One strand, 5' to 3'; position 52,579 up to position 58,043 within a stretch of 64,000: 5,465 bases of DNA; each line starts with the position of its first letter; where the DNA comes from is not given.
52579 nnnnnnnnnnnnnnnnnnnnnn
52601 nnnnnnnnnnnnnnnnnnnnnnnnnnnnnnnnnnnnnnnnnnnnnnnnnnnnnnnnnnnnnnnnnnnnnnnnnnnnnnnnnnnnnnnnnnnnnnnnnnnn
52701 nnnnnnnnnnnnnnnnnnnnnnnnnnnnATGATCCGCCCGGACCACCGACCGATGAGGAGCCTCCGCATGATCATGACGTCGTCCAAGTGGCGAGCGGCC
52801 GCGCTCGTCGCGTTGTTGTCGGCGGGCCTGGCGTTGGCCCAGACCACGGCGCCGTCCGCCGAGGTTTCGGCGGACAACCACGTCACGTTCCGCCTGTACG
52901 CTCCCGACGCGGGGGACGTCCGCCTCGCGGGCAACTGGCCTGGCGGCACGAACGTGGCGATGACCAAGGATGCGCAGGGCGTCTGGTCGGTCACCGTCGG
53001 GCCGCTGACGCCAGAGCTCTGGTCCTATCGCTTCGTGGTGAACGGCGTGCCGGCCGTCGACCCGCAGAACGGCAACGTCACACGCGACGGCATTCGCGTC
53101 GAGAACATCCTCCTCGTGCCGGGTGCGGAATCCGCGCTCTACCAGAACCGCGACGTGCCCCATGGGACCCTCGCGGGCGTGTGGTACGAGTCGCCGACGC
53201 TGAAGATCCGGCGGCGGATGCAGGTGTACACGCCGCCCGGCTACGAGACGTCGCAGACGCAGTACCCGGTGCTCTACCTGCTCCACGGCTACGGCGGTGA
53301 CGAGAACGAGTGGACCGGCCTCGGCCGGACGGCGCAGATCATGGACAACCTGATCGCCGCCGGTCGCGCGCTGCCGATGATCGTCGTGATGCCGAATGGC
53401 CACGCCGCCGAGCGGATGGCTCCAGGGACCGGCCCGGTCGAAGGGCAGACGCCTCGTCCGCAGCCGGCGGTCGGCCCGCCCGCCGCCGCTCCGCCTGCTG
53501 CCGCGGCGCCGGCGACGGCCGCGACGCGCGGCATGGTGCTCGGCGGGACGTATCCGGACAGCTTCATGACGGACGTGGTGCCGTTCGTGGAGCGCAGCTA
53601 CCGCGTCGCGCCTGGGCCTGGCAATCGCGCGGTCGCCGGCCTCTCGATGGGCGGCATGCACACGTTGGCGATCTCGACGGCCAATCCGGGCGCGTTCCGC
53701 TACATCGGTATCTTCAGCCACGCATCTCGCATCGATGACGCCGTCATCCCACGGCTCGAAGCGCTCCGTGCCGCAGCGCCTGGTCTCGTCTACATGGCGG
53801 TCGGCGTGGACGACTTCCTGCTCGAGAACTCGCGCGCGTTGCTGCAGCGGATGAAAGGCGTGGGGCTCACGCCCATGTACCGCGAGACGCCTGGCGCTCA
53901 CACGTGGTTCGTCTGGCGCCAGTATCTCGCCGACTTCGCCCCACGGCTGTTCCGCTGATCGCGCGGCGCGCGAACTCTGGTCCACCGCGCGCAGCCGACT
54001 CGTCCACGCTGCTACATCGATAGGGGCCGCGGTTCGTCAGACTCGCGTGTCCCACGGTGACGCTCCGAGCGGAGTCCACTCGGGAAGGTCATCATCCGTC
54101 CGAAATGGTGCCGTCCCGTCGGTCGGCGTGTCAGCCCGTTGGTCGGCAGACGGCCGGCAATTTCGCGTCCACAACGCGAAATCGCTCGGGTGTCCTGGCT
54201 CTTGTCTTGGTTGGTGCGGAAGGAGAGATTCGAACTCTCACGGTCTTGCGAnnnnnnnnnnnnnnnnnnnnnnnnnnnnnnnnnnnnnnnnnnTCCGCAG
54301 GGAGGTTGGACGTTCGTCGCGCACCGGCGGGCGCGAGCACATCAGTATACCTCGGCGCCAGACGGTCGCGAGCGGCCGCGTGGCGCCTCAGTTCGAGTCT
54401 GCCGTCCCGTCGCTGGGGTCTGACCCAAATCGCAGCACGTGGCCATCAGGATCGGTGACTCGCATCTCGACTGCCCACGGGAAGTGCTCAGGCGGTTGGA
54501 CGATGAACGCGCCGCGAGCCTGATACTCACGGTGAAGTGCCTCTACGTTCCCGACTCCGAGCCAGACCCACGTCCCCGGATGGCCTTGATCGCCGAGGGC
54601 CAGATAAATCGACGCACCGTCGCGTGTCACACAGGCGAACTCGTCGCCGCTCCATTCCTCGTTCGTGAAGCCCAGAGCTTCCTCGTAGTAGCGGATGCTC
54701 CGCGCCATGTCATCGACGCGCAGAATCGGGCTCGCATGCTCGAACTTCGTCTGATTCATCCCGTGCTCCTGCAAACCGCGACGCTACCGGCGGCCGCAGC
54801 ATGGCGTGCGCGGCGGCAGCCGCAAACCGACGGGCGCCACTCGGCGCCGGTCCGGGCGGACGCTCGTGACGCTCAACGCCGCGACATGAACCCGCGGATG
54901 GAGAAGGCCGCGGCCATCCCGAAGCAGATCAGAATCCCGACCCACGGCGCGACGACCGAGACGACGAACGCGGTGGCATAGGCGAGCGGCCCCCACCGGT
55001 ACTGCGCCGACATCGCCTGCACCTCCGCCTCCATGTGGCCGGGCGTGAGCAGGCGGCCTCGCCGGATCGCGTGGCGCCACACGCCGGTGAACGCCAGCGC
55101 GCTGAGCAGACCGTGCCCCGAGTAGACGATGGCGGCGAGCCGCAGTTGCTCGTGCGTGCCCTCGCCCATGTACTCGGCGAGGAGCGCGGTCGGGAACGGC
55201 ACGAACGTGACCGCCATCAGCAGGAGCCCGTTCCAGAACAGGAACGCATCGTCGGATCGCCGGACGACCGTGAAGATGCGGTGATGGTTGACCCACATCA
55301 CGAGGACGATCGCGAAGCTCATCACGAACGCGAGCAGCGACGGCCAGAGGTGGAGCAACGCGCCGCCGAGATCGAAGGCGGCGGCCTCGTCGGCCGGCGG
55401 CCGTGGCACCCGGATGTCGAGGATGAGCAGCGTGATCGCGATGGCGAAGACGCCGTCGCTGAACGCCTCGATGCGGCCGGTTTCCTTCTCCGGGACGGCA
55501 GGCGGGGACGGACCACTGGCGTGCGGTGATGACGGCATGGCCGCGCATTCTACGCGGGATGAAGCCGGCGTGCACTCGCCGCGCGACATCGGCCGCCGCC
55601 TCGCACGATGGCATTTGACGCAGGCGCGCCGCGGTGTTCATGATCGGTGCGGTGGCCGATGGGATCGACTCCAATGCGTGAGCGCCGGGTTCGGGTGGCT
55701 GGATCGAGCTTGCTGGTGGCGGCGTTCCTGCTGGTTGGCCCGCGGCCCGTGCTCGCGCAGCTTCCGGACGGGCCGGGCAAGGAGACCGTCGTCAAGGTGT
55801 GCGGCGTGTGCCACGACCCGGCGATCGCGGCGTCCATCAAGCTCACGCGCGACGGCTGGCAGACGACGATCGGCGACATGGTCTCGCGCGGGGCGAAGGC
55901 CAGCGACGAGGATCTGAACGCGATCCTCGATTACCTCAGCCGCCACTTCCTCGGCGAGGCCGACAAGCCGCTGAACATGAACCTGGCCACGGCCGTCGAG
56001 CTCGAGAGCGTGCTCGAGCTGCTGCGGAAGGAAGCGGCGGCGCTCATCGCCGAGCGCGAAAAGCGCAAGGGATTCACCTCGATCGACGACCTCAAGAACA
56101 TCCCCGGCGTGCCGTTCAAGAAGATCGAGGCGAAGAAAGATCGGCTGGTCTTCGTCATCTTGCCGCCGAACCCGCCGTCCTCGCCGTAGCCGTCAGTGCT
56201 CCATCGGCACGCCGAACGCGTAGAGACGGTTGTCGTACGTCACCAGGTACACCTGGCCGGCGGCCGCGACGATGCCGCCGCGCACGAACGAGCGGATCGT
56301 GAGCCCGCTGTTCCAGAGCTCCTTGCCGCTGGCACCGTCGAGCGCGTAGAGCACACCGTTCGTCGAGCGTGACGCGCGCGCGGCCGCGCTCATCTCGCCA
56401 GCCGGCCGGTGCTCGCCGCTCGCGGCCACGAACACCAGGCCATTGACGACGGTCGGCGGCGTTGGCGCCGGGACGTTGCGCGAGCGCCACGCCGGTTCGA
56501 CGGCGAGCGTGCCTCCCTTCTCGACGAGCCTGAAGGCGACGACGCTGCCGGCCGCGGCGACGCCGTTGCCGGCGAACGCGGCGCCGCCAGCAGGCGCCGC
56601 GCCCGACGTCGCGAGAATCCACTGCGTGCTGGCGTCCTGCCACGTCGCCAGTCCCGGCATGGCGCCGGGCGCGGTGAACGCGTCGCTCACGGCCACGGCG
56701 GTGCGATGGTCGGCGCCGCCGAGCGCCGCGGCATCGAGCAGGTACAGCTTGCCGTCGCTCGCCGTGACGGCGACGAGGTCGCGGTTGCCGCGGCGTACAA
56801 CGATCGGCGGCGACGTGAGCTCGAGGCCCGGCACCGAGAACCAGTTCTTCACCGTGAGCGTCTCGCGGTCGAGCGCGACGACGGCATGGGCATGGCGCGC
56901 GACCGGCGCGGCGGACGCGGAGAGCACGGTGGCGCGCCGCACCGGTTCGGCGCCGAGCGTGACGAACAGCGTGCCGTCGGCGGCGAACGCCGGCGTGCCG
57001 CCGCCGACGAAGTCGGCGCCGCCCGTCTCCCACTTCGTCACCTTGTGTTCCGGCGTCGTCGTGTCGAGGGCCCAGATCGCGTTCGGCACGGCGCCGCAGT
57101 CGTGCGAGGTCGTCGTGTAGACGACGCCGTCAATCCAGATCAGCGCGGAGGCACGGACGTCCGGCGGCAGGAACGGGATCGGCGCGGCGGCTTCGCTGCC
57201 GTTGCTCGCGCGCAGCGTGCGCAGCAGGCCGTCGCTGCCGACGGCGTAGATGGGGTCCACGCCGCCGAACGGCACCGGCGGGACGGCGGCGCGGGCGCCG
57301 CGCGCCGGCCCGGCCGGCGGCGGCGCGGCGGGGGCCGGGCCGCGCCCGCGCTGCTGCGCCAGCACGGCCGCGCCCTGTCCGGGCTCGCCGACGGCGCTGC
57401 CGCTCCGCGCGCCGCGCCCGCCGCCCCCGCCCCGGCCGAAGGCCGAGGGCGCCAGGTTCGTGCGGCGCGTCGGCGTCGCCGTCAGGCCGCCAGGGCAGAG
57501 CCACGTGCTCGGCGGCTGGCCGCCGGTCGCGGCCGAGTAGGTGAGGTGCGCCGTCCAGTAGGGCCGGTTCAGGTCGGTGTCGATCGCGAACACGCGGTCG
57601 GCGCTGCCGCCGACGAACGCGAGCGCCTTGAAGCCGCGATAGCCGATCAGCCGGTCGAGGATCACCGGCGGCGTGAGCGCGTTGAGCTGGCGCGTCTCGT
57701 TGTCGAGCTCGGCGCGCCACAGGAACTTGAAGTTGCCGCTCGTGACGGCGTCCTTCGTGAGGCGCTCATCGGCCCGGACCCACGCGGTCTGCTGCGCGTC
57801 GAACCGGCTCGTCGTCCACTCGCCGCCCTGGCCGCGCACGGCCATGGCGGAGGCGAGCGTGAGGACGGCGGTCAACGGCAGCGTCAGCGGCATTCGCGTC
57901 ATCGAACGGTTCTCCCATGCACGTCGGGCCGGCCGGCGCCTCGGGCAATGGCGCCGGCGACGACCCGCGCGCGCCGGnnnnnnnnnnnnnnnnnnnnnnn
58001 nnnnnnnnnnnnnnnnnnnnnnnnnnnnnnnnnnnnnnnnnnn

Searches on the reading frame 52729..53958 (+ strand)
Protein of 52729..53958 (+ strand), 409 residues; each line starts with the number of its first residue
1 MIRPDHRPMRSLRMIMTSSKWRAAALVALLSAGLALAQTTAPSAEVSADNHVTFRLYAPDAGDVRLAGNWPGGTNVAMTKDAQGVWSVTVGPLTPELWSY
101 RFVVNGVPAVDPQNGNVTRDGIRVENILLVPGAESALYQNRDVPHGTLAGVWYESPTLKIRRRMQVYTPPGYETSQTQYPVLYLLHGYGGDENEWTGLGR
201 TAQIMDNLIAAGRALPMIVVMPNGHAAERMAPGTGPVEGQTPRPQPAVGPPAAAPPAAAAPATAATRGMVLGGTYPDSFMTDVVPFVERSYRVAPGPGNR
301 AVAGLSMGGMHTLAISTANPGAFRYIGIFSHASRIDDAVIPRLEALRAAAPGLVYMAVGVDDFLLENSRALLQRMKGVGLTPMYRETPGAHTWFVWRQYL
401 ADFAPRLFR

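Call 23: search_protein_families(library=pfam, proteins=[window:52729-53958:+], max_evalue=0.0001)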
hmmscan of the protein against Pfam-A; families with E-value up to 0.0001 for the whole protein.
window:52729-53958:+ (409 aa): 2 families
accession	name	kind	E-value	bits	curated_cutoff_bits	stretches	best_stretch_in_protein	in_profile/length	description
PF00756.26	Esterase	-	2.1e-21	77.3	22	2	155-227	1-69/251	Putative esterase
PF02922.24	CBM_48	-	7.4e-07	29.8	22.4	1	45-105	5-71/83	Carbohydrate-binding module 48 (Isoamylase N-terminal domain)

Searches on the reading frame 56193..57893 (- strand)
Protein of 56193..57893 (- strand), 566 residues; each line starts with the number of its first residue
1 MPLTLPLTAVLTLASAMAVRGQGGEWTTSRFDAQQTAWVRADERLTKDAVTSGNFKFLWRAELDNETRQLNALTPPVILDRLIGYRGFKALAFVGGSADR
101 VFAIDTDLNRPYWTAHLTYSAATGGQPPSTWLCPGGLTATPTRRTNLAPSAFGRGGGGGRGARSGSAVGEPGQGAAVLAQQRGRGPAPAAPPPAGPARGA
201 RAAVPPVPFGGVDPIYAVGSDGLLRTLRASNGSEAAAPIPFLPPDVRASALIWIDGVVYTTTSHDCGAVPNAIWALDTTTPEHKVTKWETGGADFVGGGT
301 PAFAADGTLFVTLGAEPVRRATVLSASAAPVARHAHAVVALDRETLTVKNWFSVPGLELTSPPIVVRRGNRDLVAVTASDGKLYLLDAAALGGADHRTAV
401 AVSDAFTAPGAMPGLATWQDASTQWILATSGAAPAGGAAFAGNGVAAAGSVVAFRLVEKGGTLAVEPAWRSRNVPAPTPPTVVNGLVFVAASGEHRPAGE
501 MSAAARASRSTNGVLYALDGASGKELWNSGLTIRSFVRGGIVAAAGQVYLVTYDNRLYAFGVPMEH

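Call 23: search_protein_families(library=pfam, proteins=[window:56193-57893:-], max_evalue=0.0001)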
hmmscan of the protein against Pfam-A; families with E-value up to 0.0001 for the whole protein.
window:56193-57893:- (566 aa): 1 family
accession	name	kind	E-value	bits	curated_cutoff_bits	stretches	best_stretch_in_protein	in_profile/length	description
PF13360.13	PQQ_2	-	1.5e-07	31.7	27.6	1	508-560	38-88/233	Outer membrane protein assembly factor BamB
